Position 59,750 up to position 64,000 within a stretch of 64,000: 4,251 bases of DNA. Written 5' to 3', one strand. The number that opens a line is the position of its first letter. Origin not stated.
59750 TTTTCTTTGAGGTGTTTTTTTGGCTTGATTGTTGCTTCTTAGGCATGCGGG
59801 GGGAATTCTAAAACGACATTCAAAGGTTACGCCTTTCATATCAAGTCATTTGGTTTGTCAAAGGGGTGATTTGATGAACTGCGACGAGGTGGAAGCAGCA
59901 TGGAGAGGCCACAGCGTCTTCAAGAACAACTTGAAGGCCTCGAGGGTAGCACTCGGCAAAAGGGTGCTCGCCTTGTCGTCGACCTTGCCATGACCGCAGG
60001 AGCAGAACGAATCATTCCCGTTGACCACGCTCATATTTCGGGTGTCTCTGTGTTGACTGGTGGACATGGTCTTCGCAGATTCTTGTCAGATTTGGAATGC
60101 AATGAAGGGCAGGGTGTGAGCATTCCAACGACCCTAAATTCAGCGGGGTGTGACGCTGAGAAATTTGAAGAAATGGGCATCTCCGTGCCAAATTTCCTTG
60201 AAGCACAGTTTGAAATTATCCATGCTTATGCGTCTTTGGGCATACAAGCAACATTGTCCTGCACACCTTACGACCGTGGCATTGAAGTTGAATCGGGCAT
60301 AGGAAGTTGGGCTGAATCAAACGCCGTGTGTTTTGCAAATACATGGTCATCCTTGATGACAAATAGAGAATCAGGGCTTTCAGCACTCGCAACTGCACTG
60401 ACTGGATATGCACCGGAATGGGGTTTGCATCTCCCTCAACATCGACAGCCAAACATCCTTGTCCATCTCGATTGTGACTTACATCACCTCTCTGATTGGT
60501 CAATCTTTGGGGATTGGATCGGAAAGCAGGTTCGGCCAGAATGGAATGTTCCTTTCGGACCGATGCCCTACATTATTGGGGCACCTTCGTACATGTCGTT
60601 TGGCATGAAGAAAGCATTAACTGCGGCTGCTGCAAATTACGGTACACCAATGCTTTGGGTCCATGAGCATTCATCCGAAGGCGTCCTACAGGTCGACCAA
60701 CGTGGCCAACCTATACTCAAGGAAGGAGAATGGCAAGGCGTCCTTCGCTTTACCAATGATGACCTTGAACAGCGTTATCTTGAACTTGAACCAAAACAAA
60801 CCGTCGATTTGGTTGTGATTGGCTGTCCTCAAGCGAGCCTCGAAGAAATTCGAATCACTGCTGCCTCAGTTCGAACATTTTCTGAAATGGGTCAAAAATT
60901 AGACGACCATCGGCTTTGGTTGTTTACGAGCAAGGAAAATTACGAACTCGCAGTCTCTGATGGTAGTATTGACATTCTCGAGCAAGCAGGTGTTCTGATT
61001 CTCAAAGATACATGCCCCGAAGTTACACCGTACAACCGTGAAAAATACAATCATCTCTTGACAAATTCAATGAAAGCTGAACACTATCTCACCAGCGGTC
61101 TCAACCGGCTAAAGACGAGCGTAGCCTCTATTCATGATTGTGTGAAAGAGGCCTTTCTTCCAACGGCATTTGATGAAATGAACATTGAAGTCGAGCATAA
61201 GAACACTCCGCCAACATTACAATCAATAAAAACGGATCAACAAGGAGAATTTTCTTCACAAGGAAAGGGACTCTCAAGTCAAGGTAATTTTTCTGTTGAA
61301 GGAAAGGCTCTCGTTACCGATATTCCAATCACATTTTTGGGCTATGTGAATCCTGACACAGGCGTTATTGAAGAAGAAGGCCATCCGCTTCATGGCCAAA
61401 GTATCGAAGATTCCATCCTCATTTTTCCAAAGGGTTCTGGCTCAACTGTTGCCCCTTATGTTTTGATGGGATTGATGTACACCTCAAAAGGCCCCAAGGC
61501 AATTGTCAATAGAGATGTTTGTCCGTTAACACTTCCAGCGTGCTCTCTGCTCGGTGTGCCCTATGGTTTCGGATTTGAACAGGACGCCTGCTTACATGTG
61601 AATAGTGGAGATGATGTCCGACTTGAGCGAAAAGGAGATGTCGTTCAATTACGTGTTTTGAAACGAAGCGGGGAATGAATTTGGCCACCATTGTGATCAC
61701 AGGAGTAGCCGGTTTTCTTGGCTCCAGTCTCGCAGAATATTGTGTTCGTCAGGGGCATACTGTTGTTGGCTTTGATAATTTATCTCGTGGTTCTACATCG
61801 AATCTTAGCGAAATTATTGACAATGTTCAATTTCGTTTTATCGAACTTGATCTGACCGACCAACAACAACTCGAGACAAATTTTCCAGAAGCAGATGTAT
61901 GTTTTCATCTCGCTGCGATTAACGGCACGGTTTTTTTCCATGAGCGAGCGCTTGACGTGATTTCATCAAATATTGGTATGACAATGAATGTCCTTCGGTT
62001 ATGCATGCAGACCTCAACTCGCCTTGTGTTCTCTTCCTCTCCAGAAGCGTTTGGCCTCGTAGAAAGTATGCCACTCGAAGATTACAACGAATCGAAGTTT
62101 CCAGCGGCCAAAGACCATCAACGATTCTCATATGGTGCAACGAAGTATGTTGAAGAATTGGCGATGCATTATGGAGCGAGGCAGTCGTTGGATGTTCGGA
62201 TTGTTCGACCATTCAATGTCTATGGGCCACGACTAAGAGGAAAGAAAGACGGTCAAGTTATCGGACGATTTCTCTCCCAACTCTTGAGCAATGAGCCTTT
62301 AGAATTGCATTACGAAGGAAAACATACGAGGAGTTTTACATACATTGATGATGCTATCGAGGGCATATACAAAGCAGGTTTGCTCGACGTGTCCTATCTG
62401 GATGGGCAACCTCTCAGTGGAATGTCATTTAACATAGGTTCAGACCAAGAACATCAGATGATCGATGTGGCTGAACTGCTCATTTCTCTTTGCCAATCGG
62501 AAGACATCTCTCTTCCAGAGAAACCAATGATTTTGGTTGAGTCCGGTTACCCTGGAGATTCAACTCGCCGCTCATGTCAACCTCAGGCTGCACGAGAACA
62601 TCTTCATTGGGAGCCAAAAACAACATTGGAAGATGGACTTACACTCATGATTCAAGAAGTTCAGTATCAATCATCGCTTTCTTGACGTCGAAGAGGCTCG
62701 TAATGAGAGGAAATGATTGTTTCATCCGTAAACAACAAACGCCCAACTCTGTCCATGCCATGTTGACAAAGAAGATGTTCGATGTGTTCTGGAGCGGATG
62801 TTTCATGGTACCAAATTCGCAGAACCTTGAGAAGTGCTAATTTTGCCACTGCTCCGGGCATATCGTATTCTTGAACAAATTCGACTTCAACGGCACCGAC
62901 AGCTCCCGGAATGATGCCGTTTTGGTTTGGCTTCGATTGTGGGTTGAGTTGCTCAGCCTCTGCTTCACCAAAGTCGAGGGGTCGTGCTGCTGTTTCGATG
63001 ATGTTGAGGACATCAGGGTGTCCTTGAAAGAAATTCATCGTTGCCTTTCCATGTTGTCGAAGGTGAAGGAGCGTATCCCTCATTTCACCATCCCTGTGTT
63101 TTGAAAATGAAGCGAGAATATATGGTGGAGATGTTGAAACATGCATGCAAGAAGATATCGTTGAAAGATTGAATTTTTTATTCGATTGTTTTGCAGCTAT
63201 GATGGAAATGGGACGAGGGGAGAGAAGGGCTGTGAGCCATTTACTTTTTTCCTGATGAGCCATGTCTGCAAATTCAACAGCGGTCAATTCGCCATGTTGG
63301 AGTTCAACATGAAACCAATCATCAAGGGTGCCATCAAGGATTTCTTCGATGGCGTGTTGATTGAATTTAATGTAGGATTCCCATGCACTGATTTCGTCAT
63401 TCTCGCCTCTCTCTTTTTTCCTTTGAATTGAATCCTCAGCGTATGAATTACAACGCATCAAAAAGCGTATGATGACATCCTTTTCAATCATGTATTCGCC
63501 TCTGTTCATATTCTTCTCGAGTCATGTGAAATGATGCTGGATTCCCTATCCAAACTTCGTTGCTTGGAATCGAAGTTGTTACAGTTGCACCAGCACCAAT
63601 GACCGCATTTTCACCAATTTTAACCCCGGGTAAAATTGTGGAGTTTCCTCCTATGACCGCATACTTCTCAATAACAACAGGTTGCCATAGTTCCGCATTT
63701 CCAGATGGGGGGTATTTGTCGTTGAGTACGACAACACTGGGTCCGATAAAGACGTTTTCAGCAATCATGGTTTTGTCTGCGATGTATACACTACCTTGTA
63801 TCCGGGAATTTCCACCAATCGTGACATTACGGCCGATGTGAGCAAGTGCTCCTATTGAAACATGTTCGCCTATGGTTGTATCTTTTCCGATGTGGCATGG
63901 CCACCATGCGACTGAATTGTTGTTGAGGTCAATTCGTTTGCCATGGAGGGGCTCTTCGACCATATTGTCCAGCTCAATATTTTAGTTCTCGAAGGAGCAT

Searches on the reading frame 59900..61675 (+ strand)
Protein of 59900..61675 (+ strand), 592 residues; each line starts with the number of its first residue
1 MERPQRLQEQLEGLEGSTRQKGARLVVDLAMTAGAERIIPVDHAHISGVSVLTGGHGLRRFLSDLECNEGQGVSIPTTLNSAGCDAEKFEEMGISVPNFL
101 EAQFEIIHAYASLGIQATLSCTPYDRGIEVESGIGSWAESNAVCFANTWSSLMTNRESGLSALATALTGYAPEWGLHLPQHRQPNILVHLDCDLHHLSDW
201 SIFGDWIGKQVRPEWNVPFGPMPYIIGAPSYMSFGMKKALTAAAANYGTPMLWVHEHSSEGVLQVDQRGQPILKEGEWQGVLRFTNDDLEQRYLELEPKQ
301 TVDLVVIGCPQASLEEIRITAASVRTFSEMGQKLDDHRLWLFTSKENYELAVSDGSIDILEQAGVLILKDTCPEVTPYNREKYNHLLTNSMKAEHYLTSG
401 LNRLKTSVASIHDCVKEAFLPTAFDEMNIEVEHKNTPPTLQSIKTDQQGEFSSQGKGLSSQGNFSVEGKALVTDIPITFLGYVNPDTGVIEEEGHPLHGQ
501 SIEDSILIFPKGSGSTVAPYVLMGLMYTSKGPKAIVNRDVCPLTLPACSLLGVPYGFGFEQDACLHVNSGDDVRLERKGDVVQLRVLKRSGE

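Call 81: search_protein_families(library=pfam, proteins=[window:59900-61675:+], max_evalue=0.00001)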
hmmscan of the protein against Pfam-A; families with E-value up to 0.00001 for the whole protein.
window:59900-61675:+ (592 aa): 2 families
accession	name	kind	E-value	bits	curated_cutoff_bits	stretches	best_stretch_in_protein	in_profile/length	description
PF04412.18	AcnX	-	6.4e-90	302.2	31.5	1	8-416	8-400/400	Aconitase X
PF01989.23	AcnX_swivel_put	-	2.3e-21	75.9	27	1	477-554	1-78/80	Aconitase X swivel domain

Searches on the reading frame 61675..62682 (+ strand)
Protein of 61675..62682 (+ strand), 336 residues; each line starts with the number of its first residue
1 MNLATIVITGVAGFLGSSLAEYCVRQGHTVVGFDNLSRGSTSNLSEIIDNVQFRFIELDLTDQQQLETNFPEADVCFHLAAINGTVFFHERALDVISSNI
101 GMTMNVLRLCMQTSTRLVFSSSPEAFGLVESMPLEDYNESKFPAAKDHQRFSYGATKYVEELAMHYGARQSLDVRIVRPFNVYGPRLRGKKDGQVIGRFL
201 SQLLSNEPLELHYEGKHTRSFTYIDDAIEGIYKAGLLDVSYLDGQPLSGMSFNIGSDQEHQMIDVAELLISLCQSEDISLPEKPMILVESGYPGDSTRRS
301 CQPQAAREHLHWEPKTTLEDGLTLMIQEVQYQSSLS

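Call 81: search_protein_families(library=pfam, proteins=[window:61675-62682:+], max_evalue=0.00001)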
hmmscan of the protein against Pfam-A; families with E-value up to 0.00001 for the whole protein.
window:61675-62682:+ (336 aa): 6 families
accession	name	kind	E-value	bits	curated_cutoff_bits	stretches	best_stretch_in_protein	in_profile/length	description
PF01370.27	Epimerase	-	3.3e-44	151.5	20.9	1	6-234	1-224/240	NAD dependent epimerase/dehydratase family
PF16363.11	GDP_Man_Dehyd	-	1.2e-34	120.8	27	1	8-325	2-332/332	GDP-mannose 4,6 dehydratase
PF01073.25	3Beta_HSD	-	3e-14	53.2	22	1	7-187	1-186/280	3-beta hydroxysteroid dehydrogenase/isomerase family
PF07993.18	NAD_binding_4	-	5.6e-11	42.5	20.1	1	64-193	80-218/258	Male sterility protein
PF02719.21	Polysacc_synt_2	-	5.8e-09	36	20.2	0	6-116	1-121/293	Polysaccharide biosynthesis protein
PF04321.23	RmlD_sub_bind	-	7.2e-06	25.7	27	1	5-185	2-154/287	RmlD substrate binding domain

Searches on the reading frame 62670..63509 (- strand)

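Call 81: search_protein_families(library=pfam, proteins=[window:62670-63509:-], max_evalue=0.00001)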
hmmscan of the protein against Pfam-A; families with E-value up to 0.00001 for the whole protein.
window:62670-63509:- (280 aa): 1 family
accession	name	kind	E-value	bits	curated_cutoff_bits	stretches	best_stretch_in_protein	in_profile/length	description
PF01613.24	Flavin_Reduct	-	6.2e-10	39.8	27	1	98-240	5-139/153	Flavin reductase like domain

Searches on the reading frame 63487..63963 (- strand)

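Call 81: search_protein_families(library=pfam, proteins=[window:63487-63963:-], max_evalue=0.00001)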
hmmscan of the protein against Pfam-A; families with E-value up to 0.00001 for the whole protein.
window:63487-63963:- (159 aa): 4 families
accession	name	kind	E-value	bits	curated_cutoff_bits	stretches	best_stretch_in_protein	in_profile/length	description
PF00132.30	Hexapep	-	4e-21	74.2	27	2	96-129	2-35/36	Bacterial transferase hexapeptide (six repeats)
PF14602.12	Hexapep_2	-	2.5e-13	50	27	1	95-129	1-33/34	Hexapeptide repeat of succinyl-transferase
PF25084.1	LbH_EIF2B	-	8.4e-13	48.7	54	1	10-79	9-76/105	EIF2B subunit epsilon LbH domain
PF21711.3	DCTN5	-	5.7e-06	26.6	40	0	16-79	78-140/182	Dynactin subunit 5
